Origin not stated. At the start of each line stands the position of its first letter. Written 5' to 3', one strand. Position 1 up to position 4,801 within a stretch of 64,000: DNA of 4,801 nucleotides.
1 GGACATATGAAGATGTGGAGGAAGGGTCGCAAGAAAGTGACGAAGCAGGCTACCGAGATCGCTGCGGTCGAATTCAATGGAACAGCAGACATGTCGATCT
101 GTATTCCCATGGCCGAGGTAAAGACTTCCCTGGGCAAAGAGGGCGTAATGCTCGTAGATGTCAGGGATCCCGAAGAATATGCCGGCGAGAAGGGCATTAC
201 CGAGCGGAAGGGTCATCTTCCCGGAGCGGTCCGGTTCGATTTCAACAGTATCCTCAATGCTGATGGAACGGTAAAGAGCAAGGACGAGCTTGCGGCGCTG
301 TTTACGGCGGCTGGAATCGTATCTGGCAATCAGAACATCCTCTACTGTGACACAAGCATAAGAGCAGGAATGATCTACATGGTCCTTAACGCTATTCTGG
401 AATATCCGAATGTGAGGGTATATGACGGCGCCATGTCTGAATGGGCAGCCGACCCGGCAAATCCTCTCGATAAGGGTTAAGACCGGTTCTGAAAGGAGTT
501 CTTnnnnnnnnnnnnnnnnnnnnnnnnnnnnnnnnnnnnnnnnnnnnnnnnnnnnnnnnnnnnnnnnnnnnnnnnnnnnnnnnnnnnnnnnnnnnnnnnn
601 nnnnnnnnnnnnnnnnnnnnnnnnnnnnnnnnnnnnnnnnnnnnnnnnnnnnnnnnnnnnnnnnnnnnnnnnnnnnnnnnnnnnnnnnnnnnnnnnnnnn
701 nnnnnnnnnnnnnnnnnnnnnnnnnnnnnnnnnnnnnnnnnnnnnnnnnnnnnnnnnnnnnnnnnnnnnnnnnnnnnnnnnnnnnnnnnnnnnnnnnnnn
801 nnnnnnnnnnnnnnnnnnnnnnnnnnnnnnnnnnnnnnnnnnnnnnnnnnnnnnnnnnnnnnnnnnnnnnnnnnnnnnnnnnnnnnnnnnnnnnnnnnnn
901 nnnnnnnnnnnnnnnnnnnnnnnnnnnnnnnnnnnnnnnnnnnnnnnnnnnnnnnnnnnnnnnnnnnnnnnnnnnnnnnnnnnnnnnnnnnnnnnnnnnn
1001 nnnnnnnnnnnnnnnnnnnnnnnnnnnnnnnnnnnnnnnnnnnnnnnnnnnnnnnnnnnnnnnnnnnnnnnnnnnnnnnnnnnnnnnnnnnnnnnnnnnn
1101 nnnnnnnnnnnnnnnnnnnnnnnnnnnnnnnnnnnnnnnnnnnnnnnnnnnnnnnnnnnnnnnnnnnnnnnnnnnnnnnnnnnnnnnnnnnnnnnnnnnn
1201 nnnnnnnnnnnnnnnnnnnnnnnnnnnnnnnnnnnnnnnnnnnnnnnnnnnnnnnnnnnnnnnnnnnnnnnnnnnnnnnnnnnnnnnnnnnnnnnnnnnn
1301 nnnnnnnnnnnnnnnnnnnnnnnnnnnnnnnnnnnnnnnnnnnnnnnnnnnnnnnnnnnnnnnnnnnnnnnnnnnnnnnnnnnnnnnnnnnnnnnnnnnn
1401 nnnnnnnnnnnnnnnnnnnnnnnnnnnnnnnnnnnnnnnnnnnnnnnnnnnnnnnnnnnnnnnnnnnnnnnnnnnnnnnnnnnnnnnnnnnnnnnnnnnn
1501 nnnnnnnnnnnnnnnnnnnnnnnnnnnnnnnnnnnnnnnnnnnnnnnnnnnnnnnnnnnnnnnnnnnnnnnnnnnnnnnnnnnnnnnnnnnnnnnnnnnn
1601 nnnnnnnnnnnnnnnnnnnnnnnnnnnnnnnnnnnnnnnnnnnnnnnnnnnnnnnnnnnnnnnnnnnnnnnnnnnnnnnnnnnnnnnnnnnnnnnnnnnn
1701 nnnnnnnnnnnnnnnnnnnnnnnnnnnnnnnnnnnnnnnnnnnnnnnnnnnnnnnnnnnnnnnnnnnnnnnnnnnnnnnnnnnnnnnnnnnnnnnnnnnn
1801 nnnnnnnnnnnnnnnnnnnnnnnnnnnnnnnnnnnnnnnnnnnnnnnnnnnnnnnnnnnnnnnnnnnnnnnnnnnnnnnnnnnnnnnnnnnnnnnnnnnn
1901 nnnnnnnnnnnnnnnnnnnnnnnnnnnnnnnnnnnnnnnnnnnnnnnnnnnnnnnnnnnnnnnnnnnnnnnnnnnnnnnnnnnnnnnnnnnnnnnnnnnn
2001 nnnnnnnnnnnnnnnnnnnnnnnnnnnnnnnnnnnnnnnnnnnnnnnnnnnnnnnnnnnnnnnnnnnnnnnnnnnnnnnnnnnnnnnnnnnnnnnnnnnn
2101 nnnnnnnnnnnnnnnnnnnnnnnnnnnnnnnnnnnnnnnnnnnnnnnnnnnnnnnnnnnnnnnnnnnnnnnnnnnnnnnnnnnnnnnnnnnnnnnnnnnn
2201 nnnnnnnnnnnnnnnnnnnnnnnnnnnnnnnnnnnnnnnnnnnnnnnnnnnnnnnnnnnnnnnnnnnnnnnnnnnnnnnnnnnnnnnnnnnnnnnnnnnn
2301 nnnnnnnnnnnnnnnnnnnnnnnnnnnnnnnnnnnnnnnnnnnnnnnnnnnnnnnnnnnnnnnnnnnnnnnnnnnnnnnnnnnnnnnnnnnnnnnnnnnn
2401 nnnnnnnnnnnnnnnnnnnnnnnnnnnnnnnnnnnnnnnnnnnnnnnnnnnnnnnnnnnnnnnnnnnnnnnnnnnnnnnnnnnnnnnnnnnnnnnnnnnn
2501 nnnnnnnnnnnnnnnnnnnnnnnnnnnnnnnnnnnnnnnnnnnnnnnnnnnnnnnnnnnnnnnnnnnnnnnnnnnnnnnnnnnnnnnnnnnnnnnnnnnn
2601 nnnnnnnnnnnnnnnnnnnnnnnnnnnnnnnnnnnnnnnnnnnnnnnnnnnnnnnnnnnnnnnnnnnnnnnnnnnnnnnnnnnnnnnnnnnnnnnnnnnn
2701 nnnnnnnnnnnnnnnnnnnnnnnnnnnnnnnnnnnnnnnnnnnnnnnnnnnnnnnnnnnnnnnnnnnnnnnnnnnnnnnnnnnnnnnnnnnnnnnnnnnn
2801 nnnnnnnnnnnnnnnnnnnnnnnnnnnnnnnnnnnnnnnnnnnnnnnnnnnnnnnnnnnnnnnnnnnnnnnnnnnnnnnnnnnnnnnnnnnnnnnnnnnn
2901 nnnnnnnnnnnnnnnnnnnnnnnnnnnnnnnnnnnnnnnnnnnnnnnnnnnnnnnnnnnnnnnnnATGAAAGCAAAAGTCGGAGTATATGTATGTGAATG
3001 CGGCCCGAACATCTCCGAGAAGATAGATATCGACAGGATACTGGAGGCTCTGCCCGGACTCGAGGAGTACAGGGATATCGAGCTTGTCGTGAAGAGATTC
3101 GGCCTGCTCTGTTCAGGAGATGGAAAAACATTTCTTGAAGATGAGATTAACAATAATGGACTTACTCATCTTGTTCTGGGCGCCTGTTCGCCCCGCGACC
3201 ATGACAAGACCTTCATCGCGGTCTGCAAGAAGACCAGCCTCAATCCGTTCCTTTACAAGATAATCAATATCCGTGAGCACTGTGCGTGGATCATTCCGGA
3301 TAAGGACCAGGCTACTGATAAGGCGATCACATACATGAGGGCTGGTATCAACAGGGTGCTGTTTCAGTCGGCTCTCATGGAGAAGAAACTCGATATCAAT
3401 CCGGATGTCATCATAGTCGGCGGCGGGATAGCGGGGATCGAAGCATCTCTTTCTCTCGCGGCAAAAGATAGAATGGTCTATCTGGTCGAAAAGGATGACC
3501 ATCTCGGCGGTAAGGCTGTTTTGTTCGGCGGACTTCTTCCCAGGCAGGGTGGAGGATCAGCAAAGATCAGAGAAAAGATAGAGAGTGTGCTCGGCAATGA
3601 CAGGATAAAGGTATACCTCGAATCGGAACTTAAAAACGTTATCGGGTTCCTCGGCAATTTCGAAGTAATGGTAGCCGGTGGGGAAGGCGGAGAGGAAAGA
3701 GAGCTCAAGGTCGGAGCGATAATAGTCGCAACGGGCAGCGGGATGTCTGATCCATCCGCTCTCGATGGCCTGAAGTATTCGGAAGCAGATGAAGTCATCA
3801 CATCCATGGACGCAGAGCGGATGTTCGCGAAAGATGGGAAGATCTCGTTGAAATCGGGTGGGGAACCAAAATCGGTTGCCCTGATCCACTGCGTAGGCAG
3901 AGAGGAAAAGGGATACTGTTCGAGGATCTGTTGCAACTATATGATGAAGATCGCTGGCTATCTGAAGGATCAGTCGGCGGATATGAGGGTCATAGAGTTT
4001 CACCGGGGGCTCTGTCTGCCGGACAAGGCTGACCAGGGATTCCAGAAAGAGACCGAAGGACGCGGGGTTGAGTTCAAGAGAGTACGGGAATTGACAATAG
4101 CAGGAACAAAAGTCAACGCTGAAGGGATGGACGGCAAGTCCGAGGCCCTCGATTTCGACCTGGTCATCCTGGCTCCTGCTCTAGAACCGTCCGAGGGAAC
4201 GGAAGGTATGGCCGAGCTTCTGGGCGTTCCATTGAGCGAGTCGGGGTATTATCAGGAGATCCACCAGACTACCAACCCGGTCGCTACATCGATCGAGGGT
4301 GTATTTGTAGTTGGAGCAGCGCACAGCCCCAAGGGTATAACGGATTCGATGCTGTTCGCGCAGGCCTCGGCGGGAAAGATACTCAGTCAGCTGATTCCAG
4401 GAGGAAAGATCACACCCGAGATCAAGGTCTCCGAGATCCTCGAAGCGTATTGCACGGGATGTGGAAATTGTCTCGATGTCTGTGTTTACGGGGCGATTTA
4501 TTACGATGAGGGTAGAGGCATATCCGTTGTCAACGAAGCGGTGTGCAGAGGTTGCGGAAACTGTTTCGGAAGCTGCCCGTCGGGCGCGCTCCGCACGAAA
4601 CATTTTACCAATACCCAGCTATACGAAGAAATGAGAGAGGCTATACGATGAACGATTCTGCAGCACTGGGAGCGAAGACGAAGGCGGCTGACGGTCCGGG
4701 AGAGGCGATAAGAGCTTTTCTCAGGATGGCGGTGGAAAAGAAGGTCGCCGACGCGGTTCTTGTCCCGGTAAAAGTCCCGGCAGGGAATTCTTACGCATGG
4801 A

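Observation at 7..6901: Sulfur-relay trio (rhodanese-DsrE-TusA) directly upstream of an Hdr-like module in a cluster with no HdrB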

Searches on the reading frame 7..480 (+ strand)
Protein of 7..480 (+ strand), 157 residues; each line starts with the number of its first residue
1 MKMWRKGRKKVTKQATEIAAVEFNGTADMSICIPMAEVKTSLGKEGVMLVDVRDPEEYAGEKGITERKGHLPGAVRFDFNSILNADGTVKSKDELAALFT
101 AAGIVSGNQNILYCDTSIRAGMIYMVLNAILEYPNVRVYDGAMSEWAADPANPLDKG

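Call 4: search_protein_families(library=pfam, proteins=[window:7-480:+], max_evalue=0.01)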
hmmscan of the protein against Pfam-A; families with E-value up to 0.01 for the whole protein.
window:7-480:+ (157 aa): 1 family
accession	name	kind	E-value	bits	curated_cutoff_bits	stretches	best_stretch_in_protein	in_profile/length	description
PF00581.25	Rhodanese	-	2.6e-15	57.1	22.2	1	36-148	3-101/102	Rhodanese-like domain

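Call 8: search_protein_families(library=ncbifam, proteins=[window:7-480:+], max_evalue=0.001)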
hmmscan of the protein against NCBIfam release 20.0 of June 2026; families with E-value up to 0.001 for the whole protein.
window:7-480:+ (157 aa): 2 families
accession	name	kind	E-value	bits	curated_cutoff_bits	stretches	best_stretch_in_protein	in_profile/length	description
NF008557.0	PRK11493.1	equivalog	1.5e-16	60.3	250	1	3-153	125-276/281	3-mercaptopyruvate sulfurtransferase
NF040901.1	SeO3_TeO2_ExtH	equivalog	7.4e-12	45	200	1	38-148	232-348/430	selenite/tellurite reduction operon rhodanese-like protein ExtH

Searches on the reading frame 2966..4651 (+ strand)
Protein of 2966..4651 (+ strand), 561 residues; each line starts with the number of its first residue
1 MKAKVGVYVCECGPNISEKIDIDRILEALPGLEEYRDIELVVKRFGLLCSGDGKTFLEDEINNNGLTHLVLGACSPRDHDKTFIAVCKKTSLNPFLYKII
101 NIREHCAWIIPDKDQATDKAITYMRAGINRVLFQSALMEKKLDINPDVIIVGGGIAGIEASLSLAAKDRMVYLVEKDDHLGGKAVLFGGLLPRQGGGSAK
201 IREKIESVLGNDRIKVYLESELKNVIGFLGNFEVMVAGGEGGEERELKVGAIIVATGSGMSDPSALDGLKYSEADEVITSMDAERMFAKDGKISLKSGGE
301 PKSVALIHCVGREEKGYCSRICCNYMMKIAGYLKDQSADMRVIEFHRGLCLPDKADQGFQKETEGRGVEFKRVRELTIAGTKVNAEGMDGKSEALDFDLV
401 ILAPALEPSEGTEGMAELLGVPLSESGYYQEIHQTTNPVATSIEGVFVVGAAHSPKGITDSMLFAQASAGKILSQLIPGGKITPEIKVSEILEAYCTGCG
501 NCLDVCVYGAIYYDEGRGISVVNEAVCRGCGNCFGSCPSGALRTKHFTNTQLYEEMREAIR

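Call 4: search_protein_families(library=pfam, proteins=[window:2966-4651:+], max_evalue=0.01)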
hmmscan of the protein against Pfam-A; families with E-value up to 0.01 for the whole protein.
window:2966-4651:+ (561 aa): 19 families
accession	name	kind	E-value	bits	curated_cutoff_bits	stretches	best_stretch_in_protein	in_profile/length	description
PF07992.20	Pyr_redox_2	-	1.2e-19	71.2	26.1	1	147-453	2-277/291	Pyridine nucleotide-disulphide oxidoreductase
PF12838.12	Fer4_7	-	2.8e-08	34.6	27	1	496-541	2-52/52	4Fe-4S dicluster domain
PF13237.11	Fer4_10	-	4.3e-08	33.4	25.5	2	493-538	6-53/53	4Fe-4S dicluster domain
PF12831.13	FAD_oxidored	-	4.5e-08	33.2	27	1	147-185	1-39/416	FAD dependent oxidoreductase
PF13187.11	Fer4_9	-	1.2e-07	32.1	27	1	495-541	1-51/52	4Fe-4S dicluster domain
PF13484.11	Fer4_16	-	4.2e-07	31.1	30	0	527-547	2-21/66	4Fe-4S double cluster binding domain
PF14697.11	Fer4_21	-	1.2e-06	29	35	1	491-540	3-55/59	4Fe-4S dicluster domain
PF00037.32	Fer4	-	1.4e-06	28.3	21.1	2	521-542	2-23/24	4Fe-4S binding domain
PF12837.12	Fer4_6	-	1.7e-06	28.1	25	2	490-511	3-24/24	4Fe-4S binding domain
PF00890.30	FAD_binding_2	-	1.9e-05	24.5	20.4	1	147-190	1-44/414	FAD binding domain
PF03486.20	HI0933_like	-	3.2e-05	23.9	50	1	147-188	2-43/244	HI0933-like protein Rossmann domain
PF13450.12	NAD_binding_8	-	4.5e-05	24.1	21.9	1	150-184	1-35/68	NAD(P)-binding Rossmann-like domain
PF12797.12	Fer4_2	-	4.8e-05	23.5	24.5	0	521-539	4-22/22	4Fe-4S binding domain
PF00070.33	Pyr_redox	-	8.2e-05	23.5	22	0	148-181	2-35/82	Pyridine nucleotide-disulphide oxidoreductase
PF01266.30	DAO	-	0.00018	21.6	27.9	1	147-191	1-46/353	FAD dependent oxidoreductase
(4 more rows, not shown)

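Call 8: search_protein_families(library=ncbifam, proteins=[window:2966-4651:+], max_evalue=0.001)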
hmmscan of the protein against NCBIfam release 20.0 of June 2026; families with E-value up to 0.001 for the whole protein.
window:2966-4651:+ (561 aa): 78 families (the best 25 are shown)
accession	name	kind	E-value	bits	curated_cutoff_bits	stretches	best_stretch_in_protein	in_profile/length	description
NF040770.1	hetero_SS_HdrA2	exception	7.3e-114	381.5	1100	2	243-559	312-640/777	CoB-CoM heterodisulfide reductase HdrA2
NF041778.1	hetero_SS_HdrA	equivalog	2.2e-96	323.4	1400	2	3-236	6-237/771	ferredoxin:CoB-CoM heterodisulfide reductase subunit HdrA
NF041891.1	hdrA_Methbact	equivalog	2.1e-94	317.2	1300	2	243-557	309-633/762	ferredoxin:CoB-CoM heterodisulfide reductase subunit HdrA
TIGR02700.1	flavo_MJ0208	hypoth_equivalog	1.8e-08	34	251.35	1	456-543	104-195/234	dihydromethanopterin reductase (acceptor)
NF005504.0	PRK07118.1-3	equivalog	2.6e-08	33.6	437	1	496-542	142-188/293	Fe-S cluster domain-containing protein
NF043039.1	HgcAB_like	equivalog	2.2e-07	30.8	285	1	487-543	294-350/350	HgcAB-like fusion protein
NF040864.1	HgcB_ferredoxin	equivalog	2.2e-07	30.6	99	1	490-545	10-64/93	mercury methylation ferredoxin HgcB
NF004789.0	PRK06134.1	subfamily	2.5e-07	29.7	747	1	137-222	4-86/581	FAD-dependent oxidoreductase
NF041087.1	bile_acid_BaiCD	equivalog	2.9e-07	29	825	1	140-226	375-460/642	bile acid Fe-S flavoenzyme BaiCD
TIGR01944.1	rnfB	subfamily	3.3e-07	30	68.7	1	486-550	105-168/190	RnfABCDGE type electron transport complex subunit B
TIGR00402.1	napF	equivalog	3.6e-07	30.2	102.2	1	490-556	31-98/149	ferredoxin-type protein NapF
TIGR03294.1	FrhG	equivalog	4.1e-07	30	245.5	1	432-541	106-219/228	coenzyme F420 hydrogenase subunit gamma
NF045599.1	bili_reduct_long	exception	1.1e-06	27.2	750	1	146-224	382-458/641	bilirubin reductase, long form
TIGR04041.1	activase_YjjW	hypoth_equivalog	1.3e-06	28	250.2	1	495-558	42-104/276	YjjW family glycine radical enzyme activase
TIGR03467.1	HpnE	equivalog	2e-06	27.4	283.05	1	148-185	1-38/430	hydroxysqualene dehydroxylase HpnE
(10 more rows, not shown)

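Call 34: search_solved_structures(query=window:2966-4651:+, max_evalue=0.00001)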
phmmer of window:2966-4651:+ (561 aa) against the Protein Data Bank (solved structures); distinct sequences matched with E-value up to 0.00001: 10.
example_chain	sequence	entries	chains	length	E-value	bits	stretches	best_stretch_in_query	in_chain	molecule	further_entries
8rvu_a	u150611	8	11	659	1.5e-91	311.1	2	242-559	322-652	H(2):CoB-CoM heterodisulfide,ferredoxin reductase subunit A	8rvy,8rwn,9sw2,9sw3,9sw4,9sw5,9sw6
8rvv_A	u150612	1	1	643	2e-91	310.6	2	242-559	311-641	H(2):CoB-CoM heterodisulfide,ferredoxin reductase subunit A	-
5odc_A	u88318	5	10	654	1.6e-81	277.9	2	245-557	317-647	Heterodisulfide reductase, subunit A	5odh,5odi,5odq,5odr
9sfi_A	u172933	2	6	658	1.2e-75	258.5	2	243-552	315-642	CoB--CoM heterodisulfide reductase iron-sulfur subunit A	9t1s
7bkb_A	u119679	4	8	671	6.2e-75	256.2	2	247-554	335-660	CoB--CoM heterodisulfide reductase iron-sulfur subunit A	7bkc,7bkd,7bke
6tjr_A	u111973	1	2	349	1.4e-23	86.7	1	148-474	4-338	Fumarate reductase/succinate dehydrogenase flavoprotein domain protein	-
9sw6_G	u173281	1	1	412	4.5e-11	45.4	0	485-542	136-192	Polyferredoxin protein MvhB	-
7np8_A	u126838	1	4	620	1.7e-08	36.9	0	486-545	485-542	Coenzyme F420-dependent sulfite reductase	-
7zc6_B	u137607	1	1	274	1.7e-06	30.3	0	495-543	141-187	RnfB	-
7npa_A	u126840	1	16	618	9.3e-06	27.8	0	487-541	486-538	Coenzyme F420-dependent sulfite reductase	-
